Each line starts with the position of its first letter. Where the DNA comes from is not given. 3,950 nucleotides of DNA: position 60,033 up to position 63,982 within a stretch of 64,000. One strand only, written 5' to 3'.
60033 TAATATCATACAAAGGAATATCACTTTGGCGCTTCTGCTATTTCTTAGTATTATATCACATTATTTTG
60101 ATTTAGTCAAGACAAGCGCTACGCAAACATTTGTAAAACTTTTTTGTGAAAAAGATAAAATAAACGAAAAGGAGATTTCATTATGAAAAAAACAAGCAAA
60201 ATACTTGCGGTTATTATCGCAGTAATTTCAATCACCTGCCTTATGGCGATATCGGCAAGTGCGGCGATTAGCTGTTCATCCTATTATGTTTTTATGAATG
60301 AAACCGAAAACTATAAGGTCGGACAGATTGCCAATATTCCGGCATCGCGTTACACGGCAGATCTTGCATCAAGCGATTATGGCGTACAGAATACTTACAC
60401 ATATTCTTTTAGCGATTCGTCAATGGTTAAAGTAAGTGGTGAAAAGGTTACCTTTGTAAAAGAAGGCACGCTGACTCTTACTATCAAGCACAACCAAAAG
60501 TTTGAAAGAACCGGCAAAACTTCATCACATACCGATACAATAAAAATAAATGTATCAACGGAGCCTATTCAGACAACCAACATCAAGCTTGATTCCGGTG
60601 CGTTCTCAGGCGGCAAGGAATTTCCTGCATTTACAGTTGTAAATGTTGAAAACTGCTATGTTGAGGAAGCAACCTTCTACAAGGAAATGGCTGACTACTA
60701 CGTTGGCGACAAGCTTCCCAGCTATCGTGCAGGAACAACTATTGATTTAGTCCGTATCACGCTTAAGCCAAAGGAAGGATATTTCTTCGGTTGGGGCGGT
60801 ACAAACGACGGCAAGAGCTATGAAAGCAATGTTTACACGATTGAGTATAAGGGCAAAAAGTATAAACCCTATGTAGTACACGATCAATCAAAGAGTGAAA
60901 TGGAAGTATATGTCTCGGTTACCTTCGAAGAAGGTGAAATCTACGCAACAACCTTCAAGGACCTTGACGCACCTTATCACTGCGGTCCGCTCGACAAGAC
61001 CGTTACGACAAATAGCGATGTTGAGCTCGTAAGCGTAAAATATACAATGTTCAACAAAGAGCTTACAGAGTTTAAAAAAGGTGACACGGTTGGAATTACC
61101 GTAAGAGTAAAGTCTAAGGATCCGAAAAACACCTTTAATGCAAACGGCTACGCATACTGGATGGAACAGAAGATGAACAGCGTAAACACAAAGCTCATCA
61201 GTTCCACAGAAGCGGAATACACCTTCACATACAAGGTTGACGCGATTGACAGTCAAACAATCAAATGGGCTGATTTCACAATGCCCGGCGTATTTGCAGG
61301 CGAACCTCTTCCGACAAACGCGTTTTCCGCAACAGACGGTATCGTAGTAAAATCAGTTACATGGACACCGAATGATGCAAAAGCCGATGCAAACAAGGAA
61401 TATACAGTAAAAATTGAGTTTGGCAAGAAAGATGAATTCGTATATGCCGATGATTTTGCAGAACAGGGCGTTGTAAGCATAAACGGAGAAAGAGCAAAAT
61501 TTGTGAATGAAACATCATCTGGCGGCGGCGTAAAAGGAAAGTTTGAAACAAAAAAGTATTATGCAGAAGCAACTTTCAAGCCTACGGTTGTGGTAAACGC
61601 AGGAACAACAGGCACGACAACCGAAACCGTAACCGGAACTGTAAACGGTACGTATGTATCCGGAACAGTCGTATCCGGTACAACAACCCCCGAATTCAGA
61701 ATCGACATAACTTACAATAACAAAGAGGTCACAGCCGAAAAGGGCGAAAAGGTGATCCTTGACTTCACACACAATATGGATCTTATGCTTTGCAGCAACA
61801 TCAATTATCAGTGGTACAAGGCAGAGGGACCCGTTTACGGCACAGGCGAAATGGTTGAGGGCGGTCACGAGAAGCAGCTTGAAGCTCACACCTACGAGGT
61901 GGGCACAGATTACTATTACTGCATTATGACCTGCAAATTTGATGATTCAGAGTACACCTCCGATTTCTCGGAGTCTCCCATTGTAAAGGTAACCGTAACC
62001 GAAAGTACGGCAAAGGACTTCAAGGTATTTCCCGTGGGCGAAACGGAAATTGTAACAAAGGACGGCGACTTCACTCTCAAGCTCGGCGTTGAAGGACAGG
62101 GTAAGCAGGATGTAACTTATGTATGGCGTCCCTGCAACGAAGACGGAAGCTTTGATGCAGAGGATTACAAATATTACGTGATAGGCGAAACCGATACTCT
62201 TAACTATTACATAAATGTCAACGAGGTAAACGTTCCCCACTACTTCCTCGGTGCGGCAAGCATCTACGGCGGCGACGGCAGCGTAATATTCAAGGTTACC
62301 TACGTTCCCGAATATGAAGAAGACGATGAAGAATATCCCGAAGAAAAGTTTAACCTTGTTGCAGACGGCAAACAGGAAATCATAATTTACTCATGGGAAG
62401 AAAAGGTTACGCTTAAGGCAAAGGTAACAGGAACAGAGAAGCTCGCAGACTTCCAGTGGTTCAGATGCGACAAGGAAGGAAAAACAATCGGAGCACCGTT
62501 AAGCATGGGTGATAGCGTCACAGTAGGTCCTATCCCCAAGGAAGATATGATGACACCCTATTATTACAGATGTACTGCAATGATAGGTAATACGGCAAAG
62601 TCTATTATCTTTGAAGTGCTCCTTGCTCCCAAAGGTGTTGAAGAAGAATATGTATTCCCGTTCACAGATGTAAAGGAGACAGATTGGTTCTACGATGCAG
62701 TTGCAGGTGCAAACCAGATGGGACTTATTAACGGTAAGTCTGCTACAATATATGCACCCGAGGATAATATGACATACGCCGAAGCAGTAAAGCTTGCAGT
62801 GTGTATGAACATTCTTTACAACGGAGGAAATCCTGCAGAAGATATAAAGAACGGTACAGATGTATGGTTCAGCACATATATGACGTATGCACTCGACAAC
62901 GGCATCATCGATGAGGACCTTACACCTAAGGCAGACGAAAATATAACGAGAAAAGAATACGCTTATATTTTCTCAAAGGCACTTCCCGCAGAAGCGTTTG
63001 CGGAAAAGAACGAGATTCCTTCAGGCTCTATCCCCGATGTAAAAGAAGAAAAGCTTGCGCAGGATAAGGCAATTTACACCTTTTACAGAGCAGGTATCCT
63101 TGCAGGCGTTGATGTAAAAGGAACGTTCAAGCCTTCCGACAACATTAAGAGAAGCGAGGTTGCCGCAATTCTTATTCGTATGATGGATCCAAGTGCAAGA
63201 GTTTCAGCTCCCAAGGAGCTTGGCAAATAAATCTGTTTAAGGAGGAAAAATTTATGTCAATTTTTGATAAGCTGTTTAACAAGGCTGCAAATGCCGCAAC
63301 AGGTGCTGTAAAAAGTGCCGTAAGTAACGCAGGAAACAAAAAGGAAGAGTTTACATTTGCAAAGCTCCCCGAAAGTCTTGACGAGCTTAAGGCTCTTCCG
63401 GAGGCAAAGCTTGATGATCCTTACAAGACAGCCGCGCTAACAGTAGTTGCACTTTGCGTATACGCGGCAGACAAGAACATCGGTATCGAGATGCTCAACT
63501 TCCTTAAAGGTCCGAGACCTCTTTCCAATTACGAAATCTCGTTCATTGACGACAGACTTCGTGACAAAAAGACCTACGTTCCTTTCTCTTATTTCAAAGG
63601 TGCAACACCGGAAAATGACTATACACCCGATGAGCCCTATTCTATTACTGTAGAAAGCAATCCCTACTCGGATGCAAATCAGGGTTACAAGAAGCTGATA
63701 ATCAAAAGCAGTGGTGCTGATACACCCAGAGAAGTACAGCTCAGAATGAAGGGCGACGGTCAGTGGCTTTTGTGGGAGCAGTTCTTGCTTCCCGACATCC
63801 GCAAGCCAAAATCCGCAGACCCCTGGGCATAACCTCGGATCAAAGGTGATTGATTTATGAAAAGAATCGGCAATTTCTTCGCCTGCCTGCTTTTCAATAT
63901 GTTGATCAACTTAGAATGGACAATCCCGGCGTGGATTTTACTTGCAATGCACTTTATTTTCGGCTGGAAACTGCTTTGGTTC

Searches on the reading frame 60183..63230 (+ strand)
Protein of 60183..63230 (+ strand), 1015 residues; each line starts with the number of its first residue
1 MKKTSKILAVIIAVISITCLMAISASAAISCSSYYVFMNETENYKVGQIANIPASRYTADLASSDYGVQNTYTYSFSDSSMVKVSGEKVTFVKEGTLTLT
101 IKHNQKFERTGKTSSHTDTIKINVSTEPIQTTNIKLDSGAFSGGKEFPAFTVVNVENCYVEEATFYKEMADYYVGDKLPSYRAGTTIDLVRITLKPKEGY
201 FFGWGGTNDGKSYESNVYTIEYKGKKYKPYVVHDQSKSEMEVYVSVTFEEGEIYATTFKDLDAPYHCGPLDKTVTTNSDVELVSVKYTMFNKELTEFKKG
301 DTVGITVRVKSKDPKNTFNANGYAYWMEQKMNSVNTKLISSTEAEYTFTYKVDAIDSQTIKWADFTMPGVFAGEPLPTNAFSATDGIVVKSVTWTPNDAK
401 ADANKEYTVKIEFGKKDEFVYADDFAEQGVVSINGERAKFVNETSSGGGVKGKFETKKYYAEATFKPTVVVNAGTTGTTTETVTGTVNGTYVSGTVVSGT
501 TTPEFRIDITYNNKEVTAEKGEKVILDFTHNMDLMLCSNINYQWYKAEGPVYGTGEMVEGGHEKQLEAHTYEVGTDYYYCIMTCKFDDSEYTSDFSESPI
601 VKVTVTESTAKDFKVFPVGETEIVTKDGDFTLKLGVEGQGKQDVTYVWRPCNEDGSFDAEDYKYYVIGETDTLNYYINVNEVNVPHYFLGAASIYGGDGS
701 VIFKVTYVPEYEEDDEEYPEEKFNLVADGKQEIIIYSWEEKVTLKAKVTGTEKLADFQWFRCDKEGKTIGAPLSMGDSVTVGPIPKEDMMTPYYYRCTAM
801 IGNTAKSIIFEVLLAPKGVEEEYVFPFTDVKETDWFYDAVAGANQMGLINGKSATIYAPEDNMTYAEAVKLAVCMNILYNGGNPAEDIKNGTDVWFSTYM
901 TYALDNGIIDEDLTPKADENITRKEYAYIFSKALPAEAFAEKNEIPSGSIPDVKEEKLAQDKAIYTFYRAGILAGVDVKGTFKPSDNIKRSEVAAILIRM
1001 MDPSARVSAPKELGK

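Call 7: search_protein_families(library=pfam, proteins=[window:60183-63230:+], max_evalue=0.001)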
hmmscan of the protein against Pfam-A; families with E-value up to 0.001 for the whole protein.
window:60183-63230:+ (1015 aa): 1 family
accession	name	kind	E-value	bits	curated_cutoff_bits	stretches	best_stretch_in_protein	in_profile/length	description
PF00395.25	SLH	-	6.7e-18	64.8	20.8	1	826-868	1-43/44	S-layer homology domain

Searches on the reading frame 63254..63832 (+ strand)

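Call 7: search_protein_families(library=pfam, proteins=[window:63254-63832:+], max_evalue=0.001)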
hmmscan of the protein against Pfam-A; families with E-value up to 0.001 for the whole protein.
window:63254-63832:+ (192 aa): 1 family
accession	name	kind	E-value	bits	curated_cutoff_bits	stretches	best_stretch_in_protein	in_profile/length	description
PF22043.2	DUF6935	-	2.8e-60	203.4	27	1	37-186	2-158/158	Domain of unknown function (DUF6935)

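Call 64: search_protein_families(library=phrogs, proteins=[window:63254-63832:+], max_evalue=0.01)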
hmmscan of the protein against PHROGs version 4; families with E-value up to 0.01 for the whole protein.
window:63254-63832:+ (192 aa): 0 families
